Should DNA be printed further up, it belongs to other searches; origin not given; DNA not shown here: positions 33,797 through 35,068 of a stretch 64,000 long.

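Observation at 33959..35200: DUF2130 putative zinc-ribbon/PD-(D/E)xK nuclease adjacent to an IS66 transposase tail, inside a mobile-element-rich decay zone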

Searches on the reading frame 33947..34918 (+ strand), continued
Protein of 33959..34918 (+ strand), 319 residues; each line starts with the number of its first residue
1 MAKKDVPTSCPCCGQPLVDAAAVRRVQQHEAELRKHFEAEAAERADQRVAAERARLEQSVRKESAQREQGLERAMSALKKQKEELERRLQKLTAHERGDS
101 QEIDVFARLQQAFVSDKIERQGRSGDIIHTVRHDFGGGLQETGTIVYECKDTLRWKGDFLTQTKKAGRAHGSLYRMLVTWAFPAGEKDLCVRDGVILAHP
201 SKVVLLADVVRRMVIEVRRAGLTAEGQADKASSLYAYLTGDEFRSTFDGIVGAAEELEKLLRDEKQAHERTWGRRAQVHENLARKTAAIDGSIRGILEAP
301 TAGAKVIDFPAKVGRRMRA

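Call 64: find_related_loci(query=A2, collection=metagenome_contigs, flank=6000)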
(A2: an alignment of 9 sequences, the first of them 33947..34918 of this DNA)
Query A2 (323 aa) in metagenome_contigs; peptide patterns used: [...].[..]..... (x = any residue, [..] = any of these).
78 stretches matched a pattern; 10 encode a relative of the query (tblastn E <= 1e-3); 10 distinct loci.
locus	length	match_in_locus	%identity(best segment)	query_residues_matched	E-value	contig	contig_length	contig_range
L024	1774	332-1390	41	12-302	2e-77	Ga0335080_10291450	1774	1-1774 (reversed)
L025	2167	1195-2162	44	12-322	1e-70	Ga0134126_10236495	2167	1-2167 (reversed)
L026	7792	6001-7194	42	6-313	3e-68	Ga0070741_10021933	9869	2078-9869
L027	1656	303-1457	46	13-313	2e-69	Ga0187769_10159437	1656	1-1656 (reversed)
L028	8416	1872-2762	39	11-303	2e-66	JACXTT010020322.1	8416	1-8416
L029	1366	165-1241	37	10-313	3e-69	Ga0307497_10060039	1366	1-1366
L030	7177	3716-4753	36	8-315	6e-61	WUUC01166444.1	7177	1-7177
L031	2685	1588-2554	44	12-322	2e-60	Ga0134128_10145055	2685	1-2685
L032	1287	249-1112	29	13-309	3e-26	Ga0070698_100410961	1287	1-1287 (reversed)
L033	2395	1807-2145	43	124-236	2e-20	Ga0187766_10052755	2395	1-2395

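Call 69: fold_search(model_id=the predicted structure, library=pdb)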
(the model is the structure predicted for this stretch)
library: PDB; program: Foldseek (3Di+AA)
matches with E <= 10: 526; with E <= 0.001: 0
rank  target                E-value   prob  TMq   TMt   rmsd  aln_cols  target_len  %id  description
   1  9qbp_C                2.6e-02  0.77  0.14  0.11   5.6        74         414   16  Crystal structure of Enhydrobacter aerosaccus apo SPARDA complex (released 2025-12-17)
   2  9qcc_M                7.5e-02  0.57  0.20  0.17   7.0       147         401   16  Activated XauSPARDA filament assembly with bound dsDNA substrate (released 2025-12-17)
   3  6wan_F                1.0e-01  0.47  0.19  0.15   8.4       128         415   14  Structure of Acinetobacter baumannii Cap4 SAVED/CARF-domain containing receptor with the cyclic trinucleotide 3'3'3'-c (released 2020-06-17)
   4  7ks4                  1.2e-01  0.18  0.17  0.20  18.0       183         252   11  Thermus Phage P74-26 Large Terminase ATPase domain with partially bound ADP (released 2021-05-05)
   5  9qbq_A                1.4e-01  0.28  0.17  0.15   7.7       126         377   17  Crystal structure of apo SPARDA complex from Xanthobacter autotrophicus (released 2025-12-17)
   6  5acq_B                1.5e-01  0.23  0.10  0.14  12.9        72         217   15  W228A-Investigation of the impact from residues W228 and Y233 in the metallo-beta-lactamase GIM-1 (released 2015-12-23)
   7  5i6g_A                1.5e-01  0.09  0.11  0.05   8.1        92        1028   11  Crystal structure of C-terminal variant 2 of Chaetomium thermophilum acetyl-CoA carboxylase (released 2016-04-20)
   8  6wam_F                1.6e-01  0.41  0.19  0.15   8.4       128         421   14  Structure of Acinetobacter baumannii Cap4 SAVED/CARF-domain containing receptor (released 2020-06-17)
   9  4zni                  2.2e-01  0.13  0.15  0.18  18.6       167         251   11  Thermus Phage P74-26 Large Terminase ATPase domain (I 2 3 space group) (released 2015-07-08)
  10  8xl1_A                2.9e-01  0.16  0.14  0.04   5.5        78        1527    9  Core region of the human acetyl-CoA carboxylase 1 filament in complex with acetyl-CoA (ACC1-inact) (released 2024-10-23)
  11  4znj                  3.1e-01  0.12  0.15  0.18  17.2       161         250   13  Thermus Phage P74-26 Large Terminase ATPase domain mutant R139A (I 2 3 space group) (released 2015-07-08)
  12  9va7_A                3.3e-01  0.11  0.14  0.12  15.0       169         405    8  Crystal structure of legionella effector Lem17 in complex with IP6 (released 2026-01-21)
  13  8xl0_E                3.7e-01  0.21  0.16  0.04   5.8        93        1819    9  Citrate-induced filament of human acetyl-coenzyme A carboxylase 1 (ACC1-citrate) (released 2024-10-23)
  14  8xkz_C                3.7e-01  0.21  0.16  0.03   5.8        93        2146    9  Core region of the citrate-induced human acetyl-CoA carboxylase 1 filament (ACC1-citrate) (released 2024-10-23)
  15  8xl2_C                3.7e-01  0.10  0.14  0.05  10.0       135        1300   10  Human acetyl-CoA carboxylase 1 filament in complex with acetyl-CoA (ACC1-inact) (released 2024-10-23)
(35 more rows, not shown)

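Call 74: find_related_loci(query=A4, collection=viral_contigs, flank=6000)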
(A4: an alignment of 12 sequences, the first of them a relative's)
Query A4 (434 aa) in viral_contigs; peptide patterns used: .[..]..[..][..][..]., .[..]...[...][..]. (x = any residue, [..] = any of these).
115 stretches matched a pattern; 19 encode a relative of the query (tblastn E <= 1e-3); 19 distinct loci.
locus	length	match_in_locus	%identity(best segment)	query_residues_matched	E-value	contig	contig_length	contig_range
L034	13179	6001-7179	42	2-419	2e-98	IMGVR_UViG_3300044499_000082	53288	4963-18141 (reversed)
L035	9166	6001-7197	41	7-412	4e-92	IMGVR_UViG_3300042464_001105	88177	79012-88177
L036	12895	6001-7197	41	7-412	4e-92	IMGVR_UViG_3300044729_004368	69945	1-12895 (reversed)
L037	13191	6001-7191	41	6-416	5e-86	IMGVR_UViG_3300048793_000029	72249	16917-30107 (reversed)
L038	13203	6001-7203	40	6-414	1e-81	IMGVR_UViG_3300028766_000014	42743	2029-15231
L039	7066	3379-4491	40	7-408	2e-81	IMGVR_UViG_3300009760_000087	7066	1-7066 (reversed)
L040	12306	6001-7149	42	4-414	7e-81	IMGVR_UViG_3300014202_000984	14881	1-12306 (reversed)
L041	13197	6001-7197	38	2-418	2e-79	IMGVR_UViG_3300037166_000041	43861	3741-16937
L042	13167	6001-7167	38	4-417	1e-79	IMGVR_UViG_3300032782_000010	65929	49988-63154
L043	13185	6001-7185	38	1-420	2e-79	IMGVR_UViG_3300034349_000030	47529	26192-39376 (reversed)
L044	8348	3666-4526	48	128-415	4e-77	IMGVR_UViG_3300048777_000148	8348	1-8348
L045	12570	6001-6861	48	128-415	5e-77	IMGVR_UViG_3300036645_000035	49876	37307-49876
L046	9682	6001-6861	48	128-415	5e-77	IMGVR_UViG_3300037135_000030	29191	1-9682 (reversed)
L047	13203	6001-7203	37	1-415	4e-75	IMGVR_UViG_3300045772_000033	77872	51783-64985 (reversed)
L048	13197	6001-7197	38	2-418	3e-73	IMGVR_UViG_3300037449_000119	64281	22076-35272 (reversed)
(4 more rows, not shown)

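Call 79: search_protein_families(library=pfam, alignment_id=A5, max_evalue=0.0001)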
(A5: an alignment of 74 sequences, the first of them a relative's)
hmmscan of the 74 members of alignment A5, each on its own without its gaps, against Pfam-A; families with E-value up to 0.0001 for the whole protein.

A. member 1, L034:4968-5747:- (260 aa): 0 families

B. families by the number of members that match (of 74 scanned): 45 families (the first 25 are shown)
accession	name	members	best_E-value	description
PF00270.35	DEAD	4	9.1e-31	DEAD/DEAH box helicase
PF00271.37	Helicase_C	4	2e-20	Helicase conserved C-terminal domain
PF00476.26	DNA_pol_A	3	4.5e-43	DNA polymerase family A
PF00176.29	SNF2-rel_dom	3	7e-18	SNF2-related domain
PF04851.21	ResIII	3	3.9e-08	Type III restriction enzyme, res subunit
PF25787.1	HTH_SB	2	9.9e-06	Sleeping Beauty transposase HTH domain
PF20473.4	MmeI_Mtase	1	5.2e-107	MmeI, DNA-methyltransferase domain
PF20466.3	MmeI_TRD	1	9.3e-72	MmeI, target recognition domain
PF00158.32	Sigma54_activat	1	3.8e-62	Sigma-54 interaction domain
PF02511.20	Thy1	1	4.8e-42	Thymidylate synthase complementing protein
PF09250.16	Prim-Pol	1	5.4e-39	Bifunctional DNA primase/polymerase, N-terminal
PF07799.17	DUF1643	1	8.4e-38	Protein of unknown function (DUF1643)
PF10991.15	Enc34_ssDNA-bd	1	1.1e-31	Enterobacter phage Enc34, ssDNA-binding protein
PF20464.3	MmeI_N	1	6.2e-30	MmeI, N-terminal domain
PF01555.25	N6_N4_Mtase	1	9.5e-28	DNA methylase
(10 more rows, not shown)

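Call 80: search_protein_families(library=phrogs, alignment_id=A5, max_evalue=0.00001)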
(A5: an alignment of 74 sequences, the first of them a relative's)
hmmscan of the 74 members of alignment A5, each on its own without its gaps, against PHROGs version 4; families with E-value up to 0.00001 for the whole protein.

A. member 1, L034:4968-5747:- (260 aa): 0 families

B. families by the number of members that match (of 74 scanned): 81 families (the first 25 are shown)
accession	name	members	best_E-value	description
phrog_16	-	5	7.2e-29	DNA helicase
phrog_62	-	4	1e-124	DNA helicase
phrog_17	-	3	4.3e-106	DNA polymerase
phrog_10285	-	3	6.8e-67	DNA polymerase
phrog_2573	-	3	8e-13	DNA polymerase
phrog_11354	-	2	9.2e-21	-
phrog_15971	-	2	2e-19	DNA polymerase I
phrog_906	-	2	1.3e-15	DNA polymerase/primase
phrog_93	-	2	2.9e-15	endonuclease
phrog_5995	-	2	7.1e-09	DNA polymerase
phrog_12241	-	2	3.3e-08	DNA polymerase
phrog_3855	-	2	5.1e-06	HTH DNA binding protein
phrog_3123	-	1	2.5e-79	-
phrog_1156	-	1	1.3e-76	DNA primase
phrog_67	-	1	4e-73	DNA methyltransferase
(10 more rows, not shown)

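Call 87: search_protein_families(library=padloc, alignment_id=A6, max_evalue=1e-8)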
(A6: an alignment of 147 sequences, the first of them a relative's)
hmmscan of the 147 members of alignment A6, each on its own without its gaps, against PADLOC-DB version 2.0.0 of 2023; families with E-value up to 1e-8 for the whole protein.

A. member 1, L001:945-1628:- (228 aa): 0 families

B. families by the number of members that match (of 147 scanned): 294 families (the first 25 are shown)
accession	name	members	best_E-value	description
PDLC02979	AriA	4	3.9e-55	-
PDLC03878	NsnB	3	2.1e-67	-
PDLC00069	GajA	3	1.9e-43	AAA ATPase domain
PDLC00091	GajA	3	3.8e-43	AAA ATPase domain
PDLC00077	GajA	3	1.4e-42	AAA ATPase domain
PDLC02358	Old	3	1.1e-41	Old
PDLC00070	GajA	3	1.8e-41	AAA ATPase domain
PDLC00096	GajA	3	1.3e-40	AAA ATPase domain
PDLC00099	GajA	3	5.9e-40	AAA ATPase domain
PDLC00071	GajA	3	7.7e-38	AAA ATPase domain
PDLC00067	GajA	3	1.9e-33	AAA ATPase domain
PDLC00090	GajA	3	7e-27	AAA ATPase domain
PDLC00073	GajA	3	1.1e-26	AAA ATPase domain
PDLC00075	GajA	3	1.5e-26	AAA ATPase domain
PDLC00083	GajA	3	9.8e-26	AAA ATPase domain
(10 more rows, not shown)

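Call 88: search_protein_families(library=pfam, alignment_id=A6, max_evalue=0.00001)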
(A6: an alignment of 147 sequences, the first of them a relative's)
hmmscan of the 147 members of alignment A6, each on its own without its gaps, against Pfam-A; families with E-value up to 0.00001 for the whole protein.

A. member 1, L001:945-1628:- (228 aa): 0 families

B. families by the number of members that match (of 147 scanned): 120 families (the first 25 are shown)
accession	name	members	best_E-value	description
PF13175.12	AAA_15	4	3.2e-53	AAA ATPase domain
PF00483.29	NTP_transferase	3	1.3e-55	Nucleotidyl transferase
PF13304.12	AAA_21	3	1.2e-23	AAA domain, putative AbiEii toxin, Type IV TA system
PF12804.13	NTP_transf_3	3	2.3e-19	MobA-like NTP transferase domain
PF20469.4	OLD-like_TOPRIM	3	2e-16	Overcoming lysogenization defect protein-like, TOPRIM domain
PF08797.16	HIRAN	3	1.2e-09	HIRAN domain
PF02463.25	SMC_N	3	1.3e-08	RecF/RecN/SMC N terminal domain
PF00239.26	Resolvase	2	5e-47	Resolvase, N terminal domain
PF11074.14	DUF2779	2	8e-43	Domain of unknown function(DUF2779)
PF01555.25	N6_N4_Mtase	2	1.5e-40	DNA methylase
PF00580.27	UvrD-helicase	2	1e-27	UvrD/REP helicase N-terminal domain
PF00589.27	Phage_integrase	2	2.2e-24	Phage integrase family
PF00132.30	Hexapep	2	5.9e-19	Bacterial transferase hexapeptide (six repeats)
PF13245.12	AAA_19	2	8e-18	AAA domain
PF02661.23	Fic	2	1.2e-16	Fic/DOC family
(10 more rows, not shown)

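Call 98: find_encoding_contigs(protein=P0007, flank=5000, max_places=1)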
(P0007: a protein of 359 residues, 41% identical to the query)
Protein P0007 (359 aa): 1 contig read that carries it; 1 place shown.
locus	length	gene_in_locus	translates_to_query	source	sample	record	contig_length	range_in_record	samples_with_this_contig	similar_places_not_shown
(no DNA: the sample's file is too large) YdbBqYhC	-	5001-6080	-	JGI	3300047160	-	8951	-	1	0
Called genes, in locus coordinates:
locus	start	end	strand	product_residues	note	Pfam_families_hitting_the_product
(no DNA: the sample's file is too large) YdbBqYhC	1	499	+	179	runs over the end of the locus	PF00258:Flavodoxin_1 (weak)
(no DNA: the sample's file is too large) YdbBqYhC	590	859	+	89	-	PF18905:DUF5661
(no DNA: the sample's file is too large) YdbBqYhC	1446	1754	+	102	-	PF08734:GYD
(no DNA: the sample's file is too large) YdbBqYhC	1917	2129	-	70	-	-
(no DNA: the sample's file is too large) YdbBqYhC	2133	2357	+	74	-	-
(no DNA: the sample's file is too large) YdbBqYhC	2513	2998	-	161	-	PF24298:DUF7482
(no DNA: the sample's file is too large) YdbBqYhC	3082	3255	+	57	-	-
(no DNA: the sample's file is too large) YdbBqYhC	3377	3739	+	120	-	-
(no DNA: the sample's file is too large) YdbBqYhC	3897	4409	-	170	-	PF04525:LOR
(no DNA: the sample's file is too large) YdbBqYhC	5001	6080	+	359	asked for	PF09903:DUF2130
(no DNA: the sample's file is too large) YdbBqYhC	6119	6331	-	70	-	-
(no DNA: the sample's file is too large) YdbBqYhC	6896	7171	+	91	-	-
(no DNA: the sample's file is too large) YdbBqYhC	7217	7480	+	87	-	-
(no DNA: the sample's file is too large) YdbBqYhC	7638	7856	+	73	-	?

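Call 99: find_encoding_contigs(protein=P0004, flank=5000, max_places=1)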
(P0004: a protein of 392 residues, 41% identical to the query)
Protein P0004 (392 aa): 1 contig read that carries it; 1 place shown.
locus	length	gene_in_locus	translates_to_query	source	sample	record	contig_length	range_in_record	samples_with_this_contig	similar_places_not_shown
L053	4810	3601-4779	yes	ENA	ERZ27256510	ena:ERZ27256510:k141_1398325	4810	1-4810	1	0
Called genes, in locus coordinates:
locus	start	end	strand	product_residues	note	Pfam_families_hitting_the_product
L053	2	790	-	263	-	?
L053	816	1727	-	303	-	PF08797:HIRAN (weak)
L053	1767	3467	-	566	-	PF04471:Mrr_cat, PF22722:NA-iREase1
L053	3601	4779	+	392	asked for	PF09903:DUF2130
